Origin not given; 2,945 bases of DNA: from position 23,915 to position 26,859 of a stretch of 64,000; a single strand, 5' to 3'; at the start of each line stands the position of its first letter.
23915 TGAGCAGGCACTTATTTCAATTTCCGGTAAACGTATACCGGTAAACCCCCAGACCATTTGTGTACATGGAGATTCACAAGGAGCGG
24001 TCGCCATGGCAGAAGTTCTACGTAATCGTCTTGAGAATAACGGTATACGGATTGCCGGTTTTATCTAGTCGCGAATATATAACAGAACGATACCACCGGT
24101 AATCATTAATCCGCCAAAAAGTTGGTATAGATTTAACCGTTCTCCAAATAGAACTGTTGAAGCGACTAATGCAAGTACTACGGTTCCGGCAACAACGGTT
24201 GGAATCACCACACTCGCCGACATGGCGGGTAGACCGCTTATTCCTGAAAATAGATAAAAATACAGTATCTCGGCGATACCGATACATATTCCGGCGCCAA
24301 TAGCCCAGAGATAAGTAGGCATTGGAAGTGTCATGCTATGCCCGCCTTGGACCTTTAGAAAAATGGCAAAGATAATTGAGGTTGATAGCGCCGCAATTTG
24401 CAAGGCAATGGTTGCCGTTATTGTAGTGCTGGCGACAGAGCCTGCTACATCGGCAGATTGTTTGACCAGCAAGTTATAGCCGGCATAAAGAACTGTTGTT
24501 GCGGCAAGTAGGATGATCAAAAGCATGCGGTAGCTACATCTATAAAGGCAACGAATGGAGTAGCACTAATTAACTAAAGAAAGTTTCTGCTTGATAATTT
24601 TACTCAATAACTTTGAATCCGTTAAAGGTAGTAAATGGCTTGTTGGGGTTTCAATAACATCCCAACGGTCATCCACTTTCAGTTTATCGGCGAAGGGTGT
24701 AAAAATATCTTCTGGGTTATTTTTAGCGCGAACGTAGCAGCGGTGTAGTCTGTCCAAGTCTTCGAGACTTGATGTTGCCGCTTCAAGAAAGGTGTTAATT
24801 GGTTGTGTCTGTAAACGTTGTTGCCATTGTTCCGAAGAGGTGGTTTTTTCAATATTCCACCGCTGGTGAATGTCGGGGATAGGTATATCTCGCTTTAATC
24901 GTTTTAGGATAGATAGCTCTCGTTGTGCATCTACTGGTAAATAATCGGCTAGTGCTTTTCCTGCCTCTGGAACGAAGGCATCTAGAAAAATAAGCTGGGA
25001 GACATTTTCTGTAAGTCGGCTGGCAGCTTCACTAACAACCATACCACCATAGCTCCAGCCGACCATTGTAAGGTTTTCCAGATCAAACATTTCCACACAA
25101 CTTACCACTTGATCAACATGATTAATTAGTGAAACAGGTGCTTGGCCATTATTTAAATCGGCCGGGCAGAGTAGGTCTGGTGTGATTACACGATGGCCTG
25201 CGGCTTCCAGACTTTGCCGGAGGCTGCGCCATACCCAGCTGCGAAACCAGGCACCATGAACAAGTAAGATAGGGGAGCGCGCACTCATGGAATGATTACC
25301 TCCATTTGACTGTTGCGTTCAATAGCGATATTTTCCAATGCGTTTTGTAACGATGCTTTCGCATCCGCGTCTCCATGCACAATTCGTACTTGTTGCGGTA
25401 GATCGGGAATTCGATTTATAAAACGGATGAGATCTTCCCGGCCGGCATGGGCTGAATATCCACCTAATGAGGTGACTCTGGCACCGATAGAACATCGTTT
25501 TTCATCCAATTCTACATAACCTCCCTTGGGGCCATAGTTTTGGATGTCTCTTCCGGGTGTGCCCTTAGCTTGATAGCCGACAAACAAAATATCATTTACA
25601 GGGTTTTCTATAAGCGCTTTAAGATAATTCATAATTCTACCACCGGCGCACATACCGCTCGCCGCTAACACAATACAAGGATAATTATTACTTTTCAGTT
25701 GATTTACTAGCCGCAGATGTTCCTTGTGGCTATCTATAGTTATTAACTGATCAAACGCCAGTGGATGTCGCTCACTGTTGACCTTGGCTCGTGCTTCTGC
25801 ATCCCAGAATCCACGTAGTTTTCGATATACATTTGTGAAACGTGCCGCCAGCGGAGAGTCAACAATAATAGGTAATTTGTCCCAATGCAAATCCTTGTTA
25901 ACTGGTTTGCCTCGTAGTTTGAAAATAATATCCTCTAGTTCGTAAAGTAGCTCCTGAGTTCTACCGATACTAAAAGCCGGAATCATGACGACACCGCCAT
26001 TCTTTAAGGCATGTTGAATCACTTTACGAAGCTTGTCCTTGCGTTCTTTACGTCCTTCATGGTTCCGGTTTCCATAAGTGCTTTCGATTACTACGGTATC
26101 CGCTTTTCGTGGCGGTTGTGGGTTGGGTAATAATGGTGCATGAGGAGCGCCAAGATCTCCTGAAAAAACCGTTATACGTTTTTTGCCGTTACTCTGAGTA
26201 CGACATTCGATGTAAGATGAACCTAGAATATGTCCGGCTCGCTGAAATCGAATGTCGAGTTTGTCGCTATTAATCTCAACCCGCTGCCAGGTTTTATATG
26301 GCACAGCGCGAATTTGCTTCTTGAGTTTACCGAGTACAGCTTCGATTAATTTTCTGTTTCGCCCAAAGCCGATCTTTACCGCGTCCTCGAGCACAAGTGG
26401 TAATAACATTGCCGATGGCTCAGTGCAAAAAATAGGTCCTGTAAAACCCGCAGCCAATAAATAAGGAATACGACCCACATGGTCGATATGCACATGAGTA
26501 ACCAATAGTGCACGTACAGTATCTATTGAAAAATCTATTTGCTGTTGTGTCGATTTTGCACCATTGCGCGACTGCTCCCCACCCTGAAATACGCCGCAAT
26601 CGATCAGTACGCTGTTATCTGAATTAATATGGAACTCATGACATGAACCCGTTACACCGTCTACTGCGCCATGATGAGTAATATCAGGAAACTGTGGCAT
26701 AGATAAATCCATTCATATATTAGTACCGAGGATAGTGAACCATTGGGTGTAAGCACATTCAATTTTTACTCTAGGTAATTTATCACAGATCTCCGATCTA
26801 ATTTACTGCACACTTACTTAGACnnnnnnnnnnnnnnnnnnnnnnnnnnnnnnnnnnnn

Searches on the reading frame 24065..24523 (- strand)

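Call 82: search_protein_families(library=pfam, proteins=[window:24065-24523:-], max_evalue=0.01)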
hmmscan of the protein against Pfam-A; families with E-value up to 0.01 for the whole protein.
window:24065-24523:- (152 aa): 1 family
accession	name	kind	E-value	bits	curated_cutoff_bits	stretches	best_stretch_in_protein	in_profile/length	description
PF00892.27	EamA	-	2.2e-07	31.7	28.2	1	3-149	4-134/135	EamA-like transporter family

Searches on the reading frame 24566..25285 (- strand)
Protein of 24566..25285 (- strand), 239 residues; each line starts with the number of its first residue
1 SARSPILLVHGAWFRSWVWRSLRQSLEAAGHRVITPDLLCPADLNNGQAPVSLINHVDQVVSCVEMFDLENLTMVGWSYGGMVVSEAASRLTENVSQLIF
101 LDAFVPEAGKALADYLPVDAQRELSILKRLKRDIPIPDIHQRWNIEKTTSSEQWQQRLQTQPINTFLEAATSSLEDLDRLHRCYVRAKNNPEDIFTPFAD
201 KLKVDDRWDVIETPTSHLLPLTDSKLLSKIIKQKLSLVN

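Call 82: search_protein_families(library=pfam, proteins=[window:24566-25285:-], max_evalue=0.01)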
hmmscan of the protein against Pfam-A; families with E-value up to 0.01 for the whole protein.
window:24566-25285:- (239 aa): 3 families
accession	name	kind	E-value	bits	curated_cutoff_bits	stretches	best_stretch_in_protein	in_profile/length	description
PF12697.13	Abhydrolase_6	-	8e-16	59.8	26.3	1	6-221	1-207/217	Alpha/beta hydrolase family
PF00561.26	Abhydrolase_1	-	2.1e-12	47.6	25.8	1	5-105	2-103/245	alpha/beta hydrolase fold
PF00975.26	Thioesterase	-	0.0027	18.4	26.4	1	6-101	3-100/226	Thioesterase domain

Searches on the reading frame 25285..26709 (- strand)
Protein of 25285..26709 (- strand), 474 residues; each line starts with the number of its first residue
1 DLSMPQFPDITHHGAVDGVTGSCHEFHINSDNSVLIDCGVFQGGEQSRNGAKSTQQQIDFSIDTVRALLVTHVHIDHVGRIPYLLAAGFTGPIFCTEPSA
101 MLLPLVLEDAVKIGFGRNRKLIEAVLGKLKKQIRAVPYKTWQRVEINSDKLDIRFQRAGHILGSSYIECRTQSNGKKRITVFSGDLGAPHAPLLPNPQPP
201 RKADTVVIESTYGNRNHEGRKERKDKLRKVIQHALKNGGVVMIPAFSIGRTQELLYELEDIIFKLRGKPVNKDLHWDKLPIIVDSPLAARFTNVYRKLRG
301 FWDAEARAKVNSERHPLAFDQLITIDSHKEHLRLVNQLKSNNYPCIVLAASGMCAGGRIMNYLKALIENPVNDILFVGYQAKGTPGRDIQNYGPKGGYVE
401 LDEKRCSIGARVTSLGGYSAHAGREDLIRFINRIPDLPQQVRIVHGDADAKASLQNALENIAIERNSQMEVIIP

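Call 82: search_protein_families(library=pfam, proteins=[window:25285-26709:-], max_evalue=0.01)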
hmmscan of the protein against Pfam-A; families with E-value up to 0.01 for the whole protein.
window:25285-26709:- (474 aa): 5 families
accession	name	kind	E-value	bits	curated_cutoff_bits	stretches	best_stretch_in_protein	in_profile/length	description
PF10996.14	Beta-Casp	-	1.2e-33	116.6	27.7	1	251-389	1-120/120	Beta-Casp domain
PF07521.17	RMMBL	-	3.2e-12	46.7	21.6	1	408-460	4-55/63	Zn-dependent metallo-hydrolase RNA specificity domain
PF00753.33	Lactamase_B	-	1.1e-09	39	22.7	1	29-131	13-97/196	Metallo-beta-lactamase superfamily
PF12706.13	Lactamase_B_2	-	7.1e-06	26.2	27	1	34-190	3-147/200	Beta-lactamase superfamily domain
PF16661.11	Lactamase_B_6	-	0.00052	19.9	27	1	33-172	8-152/193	Metallo-beta-lactamase superfamily domain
